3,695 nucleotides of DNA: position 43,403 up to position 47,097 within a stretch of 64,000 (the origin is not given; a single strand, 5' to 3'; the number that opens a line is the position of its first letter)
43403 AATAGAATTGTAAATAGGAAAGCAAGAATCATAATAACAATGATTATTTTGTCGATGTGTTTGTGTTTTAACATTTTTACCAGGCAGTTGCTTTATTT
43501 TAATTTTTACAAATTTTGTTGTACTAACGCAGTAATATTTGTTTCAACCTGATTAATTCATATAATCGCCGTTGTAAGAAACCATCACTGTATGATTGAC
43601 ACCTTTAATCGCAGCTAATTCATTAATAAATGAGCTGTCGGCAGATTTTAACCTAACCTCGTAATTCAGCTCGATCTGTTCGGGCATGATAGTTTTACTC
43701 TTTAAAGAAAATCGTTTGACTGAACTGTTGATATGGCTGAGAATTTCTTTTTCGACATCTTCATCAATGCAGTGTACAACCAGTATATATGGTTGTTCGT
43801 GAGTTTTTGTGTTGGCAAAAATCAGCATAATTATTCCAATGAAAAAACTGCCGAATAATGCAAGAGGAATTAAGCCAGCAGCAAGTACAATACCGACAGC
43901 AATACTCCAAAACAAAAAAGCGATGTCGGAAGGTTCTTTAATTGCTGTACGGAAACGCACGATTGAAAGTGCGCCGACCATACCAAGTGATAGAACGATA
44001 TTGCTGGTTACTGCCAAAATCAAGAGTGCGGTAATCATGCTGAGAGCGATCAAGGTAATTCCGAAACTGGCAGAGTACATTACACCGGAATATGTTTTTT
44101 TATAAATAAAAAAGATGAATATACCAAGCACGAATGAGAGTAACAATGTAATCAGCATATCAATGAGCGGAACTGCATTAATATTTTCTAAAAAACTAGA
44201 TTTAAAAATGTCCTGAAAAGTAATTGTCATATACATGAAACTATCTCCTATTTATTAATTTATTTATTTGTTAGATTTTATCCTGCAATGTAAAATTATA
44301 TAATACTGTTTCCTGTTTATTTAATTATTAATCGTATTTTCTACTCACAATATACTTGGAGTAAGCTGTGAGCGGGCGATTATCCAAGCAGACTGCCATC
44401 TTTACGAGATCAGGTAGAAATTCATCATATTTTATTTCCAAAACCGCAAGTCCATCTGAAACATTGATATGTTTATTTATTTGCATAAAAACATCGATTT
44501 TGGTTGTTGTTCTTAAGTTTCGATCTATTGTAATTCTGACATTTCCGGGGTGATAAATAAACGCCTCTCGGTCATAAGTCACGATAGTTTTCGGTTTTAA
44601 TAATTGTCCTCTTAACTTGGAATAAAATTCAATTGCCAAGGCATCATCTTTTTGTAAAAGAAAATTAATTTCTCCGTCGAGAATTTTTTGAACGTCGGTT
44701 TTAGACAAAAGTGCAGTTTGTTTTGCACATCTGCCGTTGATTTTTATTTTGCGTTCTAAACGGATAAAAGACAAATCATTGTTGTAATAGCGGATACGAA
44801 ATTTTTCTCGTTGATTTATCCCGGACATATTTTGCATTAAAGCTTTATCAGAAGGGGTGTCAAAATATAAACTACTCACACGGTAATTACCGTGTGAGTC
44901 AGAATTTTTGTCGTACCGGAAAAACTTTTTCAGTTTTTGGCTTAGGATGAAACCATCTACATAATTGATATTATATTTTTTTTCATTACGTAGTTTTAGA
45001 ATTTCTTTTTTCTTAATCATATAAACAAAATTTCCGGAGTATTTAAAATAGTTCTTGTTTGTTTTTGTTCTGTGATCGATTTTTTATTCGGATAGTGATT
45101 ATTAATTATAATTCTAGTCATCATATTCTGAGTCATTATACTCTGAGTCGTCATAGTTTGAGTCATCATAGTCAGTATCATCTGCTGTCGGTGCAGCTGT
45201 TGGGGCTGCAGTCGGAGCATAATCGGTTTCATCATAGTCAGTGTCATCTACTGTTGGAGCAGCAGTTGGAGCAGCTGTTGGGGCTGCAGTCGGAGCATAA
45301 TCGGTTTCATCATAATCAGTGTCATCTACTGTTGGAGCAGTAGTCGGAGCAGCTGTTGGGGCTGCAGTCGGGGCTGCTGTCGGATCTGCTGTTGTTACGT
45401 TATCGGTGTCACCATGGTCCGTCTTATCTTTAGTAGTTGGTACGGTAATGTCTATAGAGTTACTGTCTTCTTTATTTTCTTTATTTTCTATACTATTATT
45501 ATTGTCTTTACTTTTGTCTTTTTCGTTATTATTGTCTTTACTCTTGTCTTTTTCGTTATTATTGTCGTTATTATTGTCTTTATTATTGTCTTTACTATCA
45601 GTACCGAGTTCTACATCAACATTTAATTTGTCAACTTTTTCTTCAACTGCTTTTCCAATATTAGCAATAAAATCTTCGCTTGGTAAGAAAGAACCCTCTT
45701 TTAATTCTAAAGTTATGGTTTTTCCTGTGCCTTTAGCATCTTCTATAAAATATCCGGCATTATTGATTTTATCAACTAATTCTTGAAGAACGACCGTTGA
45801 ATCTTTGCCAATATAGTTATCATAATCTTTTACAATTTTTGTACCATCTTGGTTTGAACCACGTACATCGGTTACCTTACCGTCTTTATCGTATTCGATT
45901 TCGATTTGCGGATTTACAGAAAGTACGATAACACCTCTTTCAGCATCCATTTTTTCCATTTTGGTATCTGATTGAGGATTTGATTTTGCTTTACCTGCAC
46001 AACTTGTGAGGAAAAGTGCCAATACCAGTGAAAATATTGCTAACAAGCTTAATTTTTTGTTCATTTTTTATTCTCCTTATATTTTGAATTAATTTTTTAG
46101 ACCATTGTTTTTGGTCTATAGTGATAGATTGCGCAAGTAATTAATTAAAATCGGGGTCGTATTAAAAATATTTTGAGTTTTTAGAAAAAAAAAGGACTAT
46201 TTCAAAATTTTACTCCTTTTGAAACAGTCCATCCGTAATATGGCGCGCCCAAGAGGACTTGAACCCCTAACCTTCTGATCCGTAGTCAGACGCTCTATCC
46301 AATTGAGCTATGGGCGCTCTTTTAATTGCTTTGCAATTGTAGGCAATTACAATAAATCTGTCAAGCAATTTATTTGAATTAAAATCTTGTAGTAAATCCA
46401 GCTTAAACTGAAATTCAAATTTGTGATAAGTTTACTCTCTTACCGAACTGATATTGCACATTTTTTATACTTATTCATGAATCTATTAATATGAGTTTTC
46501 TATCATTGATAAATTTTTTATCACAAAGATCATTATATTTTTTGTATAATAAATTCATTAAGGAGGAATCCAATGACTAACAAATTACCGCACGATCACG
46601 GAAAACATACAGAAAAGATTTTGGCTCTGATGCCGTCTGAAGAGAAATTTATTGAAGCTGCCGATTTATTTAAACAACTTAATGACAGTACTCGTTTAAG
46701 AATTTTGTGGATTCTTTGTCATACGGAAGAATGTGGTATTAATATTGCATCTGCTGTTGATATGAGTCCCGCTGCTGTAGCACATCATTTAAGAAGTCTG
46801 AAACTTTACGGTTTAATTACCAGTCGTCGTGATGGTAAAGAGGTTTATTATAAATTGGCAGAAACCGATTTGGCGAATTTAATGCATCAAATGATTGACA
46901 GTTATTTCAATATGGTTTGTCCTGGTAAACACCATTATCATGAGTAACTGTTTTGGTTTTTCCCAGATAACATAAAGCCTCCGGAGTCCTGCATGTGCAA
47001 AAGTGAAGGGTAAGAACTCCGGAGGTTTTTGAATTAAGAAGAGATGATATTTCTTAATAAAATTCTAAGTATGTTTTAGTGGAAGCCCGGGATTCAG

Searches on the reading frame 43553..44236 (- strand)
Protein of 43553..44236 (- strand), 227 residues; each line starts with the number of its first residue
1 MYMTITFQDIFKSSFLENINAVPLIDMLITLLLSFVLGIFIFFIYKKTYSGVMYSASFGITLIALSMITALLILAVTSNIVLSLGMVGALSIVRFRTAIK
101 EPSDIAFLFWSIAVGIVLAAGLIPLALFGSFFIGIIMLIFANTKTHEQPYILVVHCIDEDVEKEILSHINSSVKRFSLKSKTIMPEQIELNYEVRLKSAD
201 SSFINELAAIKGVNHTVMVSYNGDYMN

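Call 77: search_protein_families(library=pfam, proteins=[window:43553-44236:-])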
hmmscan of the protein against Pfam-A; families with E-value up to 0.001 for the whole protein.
window:43553-44236:- (227 aa): 1 family
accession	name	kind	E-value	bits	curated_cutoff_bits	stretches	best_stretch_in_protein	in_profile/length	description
PF16316.10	DUF4956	-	1.6e-12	47.9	30.6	1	39-141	7-108/169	Domain of unknown function (DUF4956)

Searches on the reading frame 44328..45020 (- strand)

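Call 77: search_protein_families(library=pfam, proteins=[window:44328-45020:-])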
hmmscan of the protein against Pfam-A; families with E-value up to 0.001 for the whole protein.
window:44328-45020:- (230 aa): 1 family
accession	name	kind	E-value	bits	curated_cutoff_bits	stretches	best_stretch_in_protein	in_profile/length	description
PF09359.15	VTC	-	1.3e-37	130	23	1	11-227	2-231/235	VTC domain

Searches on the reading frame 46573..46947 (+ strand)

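Call 77: search_protein_families(library=pfam, proteins=[window:46573-46947:+])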
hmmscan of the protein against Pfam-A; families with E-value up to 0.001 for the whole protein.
window:46573-46947:+ (124 aa): 3 families
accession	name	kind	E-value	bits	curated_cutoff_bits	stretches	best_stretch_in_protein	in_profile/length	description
PF01022.26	HTH_5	-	6.1e-09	36.1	22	1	38-83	1-46/47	Bacterial regulatory protein, arsR family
PF12840.13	HTH_20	-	5.8e-06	26.6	27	0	58-85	24-51/51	Helix-turn-helix domain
PF25212.1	HVO_A0114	-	0.00069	19.8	27.6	1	25-90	9-74/84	HVO_A0114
